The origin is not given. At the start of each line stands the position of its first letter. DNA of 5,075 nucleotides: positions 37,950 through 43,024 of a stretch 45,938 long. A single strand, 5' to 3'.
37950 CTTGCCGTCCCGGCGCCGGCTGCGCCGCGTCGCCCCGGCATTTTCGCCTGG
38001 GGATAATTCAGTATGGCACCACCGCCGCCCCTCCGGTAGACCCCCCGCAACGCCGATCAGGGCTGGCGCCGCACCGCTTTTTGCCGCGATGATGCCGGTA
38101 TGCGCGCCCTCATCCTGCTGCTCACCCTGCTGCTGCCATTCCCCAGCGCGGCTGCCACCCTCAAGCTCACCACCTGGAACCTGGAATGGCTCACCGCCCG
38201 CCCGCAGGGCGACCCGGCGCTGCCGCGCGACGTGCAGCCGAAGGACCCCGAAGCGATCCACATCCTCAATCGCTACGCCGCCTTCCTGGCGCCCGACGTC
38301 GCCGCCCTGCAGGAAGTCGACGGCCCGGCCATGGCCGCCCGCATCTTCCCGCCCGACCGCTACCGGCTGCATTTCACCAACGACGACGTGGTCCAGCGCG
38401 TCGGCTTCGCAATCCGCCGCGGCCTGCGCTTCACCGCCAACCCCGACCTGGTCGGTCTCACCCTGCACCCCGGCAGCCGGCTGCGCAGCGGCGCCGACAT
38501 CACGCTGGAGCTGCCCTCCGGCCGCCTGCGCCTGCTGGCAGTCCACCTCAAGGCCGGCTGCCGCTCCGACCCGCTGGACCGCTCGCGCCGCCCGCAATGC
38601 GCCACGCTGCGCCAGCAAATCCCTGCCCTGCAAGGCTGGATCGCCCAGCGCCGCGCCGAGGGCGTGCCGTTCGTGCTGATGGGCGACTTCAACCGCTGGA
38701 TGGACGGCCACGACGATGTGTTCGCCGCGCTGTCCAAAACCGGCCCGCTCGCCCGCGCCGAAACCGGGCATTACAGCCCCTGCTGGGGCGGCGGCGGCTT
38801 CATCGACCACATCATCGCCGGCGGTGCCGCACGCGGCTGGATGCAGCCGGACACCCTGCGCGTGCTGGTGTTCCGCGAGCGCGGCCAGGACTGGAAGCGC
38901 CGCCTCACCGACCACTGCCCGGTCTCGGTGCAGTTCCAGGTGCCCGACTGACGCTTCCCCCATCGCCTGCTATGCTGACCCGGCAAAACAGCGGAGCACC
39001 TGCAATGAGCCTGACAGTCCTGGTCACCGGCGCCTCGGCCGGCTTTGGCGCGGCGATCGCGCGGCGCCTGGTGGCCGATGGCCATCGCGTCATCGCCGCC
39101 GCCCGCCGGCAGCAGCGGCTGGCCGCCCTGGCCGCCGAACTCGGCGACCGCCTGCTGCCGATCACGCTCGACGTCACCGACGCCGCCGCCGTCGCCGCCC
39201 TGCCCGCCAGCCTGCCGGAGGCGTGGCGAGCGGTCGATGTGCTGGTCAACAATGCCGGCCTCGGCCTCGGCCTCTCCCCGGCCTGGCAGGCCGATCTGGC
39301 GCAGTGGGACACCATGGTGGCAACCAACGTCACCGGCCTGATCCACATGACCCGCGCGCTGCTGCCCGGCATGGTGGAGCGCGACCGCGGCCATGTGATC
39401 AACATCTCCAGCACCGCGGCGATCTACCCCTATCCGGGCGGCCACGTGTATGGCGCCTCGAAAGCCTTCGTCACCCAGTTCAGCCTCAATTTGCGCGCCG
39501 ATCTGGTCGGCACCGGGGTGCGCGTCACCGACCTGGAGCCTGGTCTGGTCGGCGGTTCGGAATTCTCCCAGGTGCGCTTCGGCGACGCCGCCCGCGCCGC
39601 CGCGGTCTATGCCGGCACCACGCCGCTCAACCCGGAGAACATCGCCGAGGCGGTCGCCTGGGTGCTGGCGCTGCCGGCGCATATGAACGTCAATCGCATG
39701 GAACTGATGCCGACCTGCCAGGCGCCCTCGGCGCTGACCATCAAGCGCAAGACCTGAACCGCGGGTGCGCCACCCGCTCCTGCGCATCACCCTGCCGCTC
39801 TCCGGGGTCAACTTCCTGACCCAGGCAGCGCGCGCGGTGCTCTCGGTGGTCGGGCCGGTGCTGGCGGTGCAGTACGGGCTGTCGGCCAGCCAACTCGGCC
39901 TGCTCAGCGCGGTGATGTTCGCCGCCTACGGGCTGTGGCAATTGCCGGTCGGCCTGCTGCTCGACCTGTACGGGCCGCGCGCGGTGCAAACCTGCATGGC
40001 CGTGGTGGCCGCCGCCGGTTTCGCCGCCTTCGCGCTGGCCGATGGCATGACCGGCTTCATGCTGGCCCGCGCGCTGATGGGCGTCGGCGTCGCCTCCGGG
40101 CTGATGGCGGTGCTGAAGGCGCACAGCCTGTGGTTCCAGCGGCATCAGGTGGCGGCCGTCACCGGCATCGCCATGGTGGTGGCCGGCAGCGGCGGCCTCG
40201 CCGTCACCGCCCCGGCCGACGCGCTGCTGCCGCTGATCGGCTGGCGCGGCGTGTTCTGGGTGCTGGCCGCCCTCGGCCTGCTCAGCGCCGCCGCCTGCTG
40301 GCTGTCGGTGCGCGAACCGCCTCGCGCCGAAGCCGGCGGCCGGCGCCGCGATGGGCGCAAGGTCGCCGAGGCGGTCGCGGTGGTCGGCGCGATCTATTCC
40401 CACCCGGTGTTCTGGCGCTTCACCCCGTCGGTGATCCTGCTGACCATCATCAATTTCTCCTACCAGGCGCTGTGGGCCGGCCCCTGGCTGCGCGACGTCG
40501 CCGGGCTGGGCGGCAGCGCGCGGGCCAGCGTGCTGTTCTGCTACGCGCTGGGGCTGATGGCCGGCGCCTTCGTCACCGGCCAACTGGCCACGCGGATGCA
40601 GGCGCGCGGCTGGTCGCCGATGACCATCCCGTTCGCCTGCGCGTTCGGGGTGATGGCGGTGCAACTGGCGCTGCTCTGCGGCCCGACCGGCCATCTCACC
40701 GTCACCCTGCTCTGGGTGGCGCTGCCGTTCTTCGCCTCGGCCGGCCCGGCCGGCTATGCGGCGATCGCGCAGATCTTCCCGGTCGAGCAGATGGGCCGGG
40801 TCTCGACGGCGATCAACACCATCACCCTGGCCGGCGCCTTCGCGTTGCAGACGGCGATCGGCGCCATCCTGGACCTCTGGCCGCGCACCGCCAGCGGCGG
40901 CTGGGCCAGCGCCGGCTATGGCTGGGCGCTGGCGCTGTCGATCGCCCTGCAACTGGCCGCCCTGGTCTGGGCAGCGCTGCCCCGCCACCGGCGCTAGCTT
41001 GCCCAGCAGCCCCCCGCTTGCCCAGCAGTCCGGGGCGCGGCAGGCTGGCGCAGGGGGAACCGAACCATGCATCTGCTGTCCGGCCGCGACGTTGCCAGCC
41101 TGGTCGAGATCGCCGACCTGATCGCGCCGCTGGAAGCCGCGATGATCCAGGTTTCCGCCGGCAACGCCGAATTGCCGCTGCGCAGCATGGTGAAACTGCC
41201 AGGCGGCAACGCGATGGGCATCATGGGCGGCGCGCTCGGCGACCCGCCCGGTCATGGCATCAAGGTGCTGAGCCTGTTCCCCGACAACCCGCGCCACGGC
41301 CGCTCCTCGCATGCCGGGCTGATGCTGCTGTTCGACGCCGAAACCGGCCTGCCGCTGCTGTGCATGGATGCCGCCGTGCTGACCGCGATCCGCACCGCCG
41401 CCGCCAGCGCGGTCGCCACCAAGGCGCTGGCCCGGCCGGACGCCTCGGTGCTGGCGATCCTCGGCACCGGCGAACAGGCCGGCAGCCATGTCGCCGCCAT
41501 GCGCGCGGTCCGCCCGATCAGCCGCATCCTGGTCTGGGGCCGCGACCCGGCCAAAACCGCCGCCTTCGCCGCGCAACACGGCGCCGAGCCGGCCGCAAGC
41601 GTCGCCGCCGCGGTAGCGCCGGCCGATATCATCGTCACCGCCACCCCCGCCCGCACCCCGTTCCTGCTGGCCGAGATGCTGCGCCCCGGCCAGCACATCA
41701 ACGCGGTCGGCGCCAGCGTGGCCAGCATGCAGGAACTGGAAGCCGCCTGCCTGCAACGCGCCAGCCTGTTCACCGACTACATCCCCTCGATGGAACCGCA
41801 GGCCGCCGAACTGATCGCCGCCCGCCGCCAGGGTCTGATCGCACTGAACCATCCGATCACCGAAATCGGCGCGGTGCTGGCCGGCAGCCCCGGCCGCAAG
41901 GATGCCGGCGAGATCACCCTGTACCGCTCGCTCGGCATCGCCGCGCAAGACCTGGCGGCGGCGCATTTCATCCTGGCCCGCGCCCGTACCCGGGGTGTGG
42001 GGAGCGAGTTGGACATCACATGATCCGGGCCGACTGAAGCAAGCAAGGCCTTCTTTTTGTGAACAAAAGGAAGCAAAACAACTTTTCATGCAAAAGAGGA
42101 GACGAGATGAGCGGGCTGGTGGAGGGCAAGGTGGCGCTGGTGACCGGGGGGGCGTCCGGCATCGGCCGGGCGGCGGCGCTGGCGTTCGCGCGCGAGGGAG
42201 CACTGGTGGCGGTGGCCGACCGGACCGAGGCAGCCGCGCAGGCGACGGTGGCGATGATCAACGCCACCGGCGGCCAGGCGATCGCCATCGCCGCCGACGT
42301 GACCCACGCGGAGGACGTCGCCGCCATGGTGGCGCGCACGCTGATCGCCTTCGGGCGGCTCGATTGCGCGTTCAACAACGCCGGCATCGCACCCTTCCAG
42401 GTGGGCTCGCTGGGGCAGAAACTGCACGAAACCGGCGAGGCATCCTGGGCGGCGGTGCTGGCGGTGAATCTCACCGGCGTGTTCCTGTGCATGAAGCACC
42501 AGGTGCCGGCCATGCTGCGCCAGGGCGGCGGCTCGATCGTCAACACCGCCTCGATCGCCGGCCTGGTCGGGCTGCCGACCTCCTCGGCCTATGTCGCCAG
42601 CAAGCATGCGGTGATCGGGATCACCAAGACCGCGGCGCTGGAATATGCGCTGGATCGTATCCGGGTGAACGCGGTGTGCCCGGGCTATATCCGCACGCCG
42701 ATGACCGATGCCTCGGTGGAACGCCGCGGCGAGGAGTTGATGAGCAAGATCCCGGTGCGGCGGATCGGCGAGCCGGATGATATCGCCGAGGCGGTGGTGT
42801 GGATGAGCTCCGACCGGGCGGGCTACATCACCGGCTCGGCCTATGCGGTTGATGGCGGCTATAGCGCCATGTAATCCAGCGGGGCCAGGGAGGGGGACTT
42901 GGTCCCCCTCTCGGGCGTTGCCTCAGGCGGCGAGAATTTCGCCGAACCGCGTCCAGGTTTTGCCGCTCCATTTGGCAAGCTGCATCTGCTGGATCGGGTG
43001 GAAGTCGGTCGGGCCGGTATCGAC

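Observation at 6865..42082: Family of ~130-bp AT-rich nested-palindrome (MITE/RIME-like) elements: four full and two half copies, all pressed against gene ends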

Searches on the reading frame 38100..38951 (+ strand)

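Call 74: search_protein_families(library=pfam, proteins=[window:38100-38951:+])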
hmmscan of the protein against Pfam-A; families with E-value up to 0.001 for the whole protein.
window:38100-38951:+ (283 aa): 1 family
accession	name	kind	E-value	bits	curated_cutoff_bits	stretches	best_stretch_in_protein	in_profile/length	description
PF03372.29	Exo_endo_phos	-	2.7e-07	31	24.5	1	25-242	2-204/225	Endonuclease/Exonuclease/phosphatase family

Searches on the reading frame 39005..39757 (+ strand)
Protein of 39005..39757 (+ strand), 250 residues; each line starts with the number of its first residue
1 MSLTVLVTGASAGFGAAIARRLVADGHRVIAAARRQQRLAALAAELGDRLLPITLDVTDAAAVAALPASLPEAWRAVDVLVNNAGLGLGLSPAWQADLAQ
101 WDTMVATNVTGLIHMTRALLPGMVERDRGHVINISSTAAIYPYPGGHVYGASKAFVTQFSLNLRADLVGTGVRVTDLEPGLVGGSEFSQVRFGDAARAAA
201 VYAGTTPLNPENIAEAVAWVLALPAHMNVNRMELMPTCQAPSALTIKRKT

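Call 74: search_protein_families(library=pfam, proteins=[window:39005-39757:+])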
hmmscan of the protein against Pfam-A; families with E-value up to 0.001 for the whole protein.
window:39005-39757:+ (250 aa): 6 families
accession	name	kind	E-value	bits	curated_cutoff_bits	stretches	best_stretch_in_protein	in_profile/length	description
PF00106.31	adh_short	-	5.3e-53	179.9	26.6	1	4-185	2-184/195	short chain dehydrogenase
PF13561.12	adh_short_C2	-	1.9e-34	119.7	27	1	9-221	1-217/236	Enoyl-(Acyl carrier protein) reductase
PF08659.16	KR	-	2.3e-13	50.9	22.6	1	4-164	2-164/180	KR domain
PF01370.27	Epimerase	-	4.2e-07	30.1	20.9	1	5-145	1-123/240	NAD dependent epimerase/dehydratase family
PF03807.23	F420_oxidored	-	8.6e-05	23.5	21.6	1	14-61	10-57/94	NADP oxidoreductase coenzyme F420-dependent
PF13460.12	NAD_binding_10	-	0.00012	22.4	27.2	1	9-66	1-57/184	NAD(P)H-binding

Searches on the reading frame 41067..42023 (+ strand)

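Call 32: search_protein_families(library=pfam, proteins=[window:41067-42023:+])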
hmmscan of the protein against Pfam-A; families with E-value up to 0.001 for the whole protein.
window:41067-42023:+ (318 aa): 3 families
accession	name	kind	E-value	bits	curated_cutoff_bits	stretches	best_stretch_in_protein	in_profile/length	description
PF02423.21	OCD_Mu_crystall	-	2.1e-68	231.1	24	1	5-307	7-311/314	Ornithine cyclodeaminase/mu-crystallin family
PF01488.26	Shikimate_DH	-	1.4e-06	28.8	24.3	1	124-209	10-99/138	Shikimate / quinate 5-dehydrogenase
PF03807.23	F420_oxidored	-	0.00021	22.2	21.6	1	129-196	2-70/94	NADP oxidoreductase coenzyme F420-dependent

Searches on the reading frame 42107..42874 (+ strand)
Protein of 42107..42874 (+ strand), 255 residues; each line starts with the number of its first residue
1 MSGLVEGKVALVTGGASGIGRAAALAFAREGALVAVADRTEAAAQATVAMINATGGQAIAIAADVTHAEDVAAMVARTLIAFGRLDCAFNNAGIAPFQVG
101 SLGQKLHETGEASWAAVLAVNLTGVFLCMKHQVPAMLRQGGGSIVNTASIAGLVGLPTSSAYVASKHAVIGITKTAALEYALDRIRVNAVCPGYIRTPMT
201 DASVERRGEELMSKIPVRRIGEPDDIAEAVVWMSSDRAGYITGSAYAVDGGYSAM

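Call 14: find_encoding_contigs(protein=window:42107-42874:+, flank=10000, max_places=10)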
Protein window:42107-42874:+ (255 aa): 15 contigs read that carry it; 10 places shown.
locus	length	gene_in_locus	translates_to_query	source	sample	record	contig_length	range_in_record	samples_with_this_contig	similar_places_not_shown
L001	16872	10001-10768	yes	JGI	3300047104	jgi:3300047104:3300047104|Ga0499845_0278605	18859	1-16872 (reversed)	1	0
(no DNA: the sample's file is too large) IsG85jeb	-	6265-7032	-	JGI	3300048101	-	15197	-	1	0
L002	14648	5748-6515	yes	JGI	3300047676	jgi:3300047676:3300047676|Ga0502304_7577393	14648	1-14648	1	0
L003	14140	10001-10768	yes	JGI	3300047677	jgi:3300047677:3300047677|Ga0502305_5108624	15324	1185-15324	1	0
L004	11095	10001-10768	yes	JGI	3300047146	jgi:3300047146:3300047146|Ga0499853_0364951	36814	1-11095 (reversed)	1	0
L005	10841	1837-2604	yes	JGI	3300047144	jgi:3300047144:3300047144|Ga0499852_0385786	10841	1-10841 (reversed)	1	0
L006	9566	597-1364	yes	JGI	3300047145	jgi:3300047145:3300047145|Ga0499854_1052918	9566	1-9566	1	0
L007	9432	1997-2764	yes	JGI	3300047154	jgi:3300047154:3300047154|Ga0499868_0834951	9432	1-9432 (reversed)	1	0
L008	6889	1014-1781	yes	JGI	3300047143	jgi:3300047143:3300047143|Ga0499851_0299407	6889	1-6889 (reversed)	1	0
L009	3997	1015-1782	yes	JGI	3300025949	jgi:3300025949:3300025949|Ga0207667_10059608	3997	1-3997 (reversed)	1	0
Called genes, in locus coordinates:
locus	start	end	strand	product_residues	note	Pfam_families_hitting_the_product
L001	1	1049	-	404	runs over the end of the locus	PF01425:Amidase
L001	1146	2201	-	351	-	PF02775:TPP_enzyme_C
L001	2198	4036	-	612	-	PF01558:POR, PF01855:POR_N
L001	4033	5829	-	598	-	PF14691:Fer4_20, PF07992:Pyr_redox_2, PF13450:NAD_binding_8 (faint), PF13738:Pyr_redox_3 (faint), PF12838:Fer4_7, PF13183:Fer4_8 (weak), PF00037:Fer4 (weak)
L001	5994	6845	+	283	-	PF03372:Exo_endo_phos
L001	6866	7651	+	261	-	PF00106:adh_short, PF01370:Epimerase (weak), PF08659:KR, PF13561:adh_short_C2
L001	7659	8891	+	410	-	PF07690:MFS_1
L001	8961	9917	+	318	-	PF02423:OCD_Mu_crystall, PF01488:Shikimate_DH (weak)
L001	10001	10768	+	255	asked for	PF00106:adh_short, PF08659:KR, PF13561:adh_short_C2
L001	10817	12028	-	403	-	PF13458:Peripla_BP_6, PF01094:ANF_receptor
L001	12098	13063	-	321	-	PF02653:BPD_transp_2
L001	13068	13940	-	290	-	PF02653:BPD_transp_2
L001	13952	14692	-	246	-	PF00005:ABC_tran, PF13304:AAA_21 (faint), PF12399:BCA_ABC_TP_C (faint)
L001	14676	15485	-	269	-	PF00005:ABC_tran, PF13304:AAA_21 (faint), PF12399:BCA_ABC_TP_C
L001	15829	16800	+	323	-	PF08240:ADH_N, PF00107:ADH_zinc_N, PF13602:ADH_zinc_N_2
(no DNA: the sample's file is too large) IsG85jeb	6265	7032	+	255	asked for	PF00106:adh_short, PF08659:KR, PF13561:adh_short_C2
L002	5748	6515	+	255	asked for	PF00106:adh_short, PF08659:KR, PF13561:adh_short_C2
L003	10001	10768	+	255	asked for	PF00106:adh_short, PF08659:KR, PF13561:adh_short_C2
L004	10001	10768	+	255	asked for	PF00106:adh_short, PF08659:KR, PF13561:adh_short_C2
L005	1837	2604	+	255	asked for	PF00106:adh_short, PF08659:KR, PF13561:adh_short_C2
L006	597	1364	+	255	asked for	PF00106:adh_short, PF08659:KR, PF13561:adh_short_C2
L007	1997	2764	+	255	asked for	PF00106:adh_short, PF08659:KR, PF13561:adh_short_C2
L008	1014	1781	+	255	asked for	PF00106:adh_short, PF08659:KR, PF13561:adh_short_C2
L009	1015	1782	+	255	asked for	PF00106:adh_short, PF08659:KR, PF13561:adh_short_C2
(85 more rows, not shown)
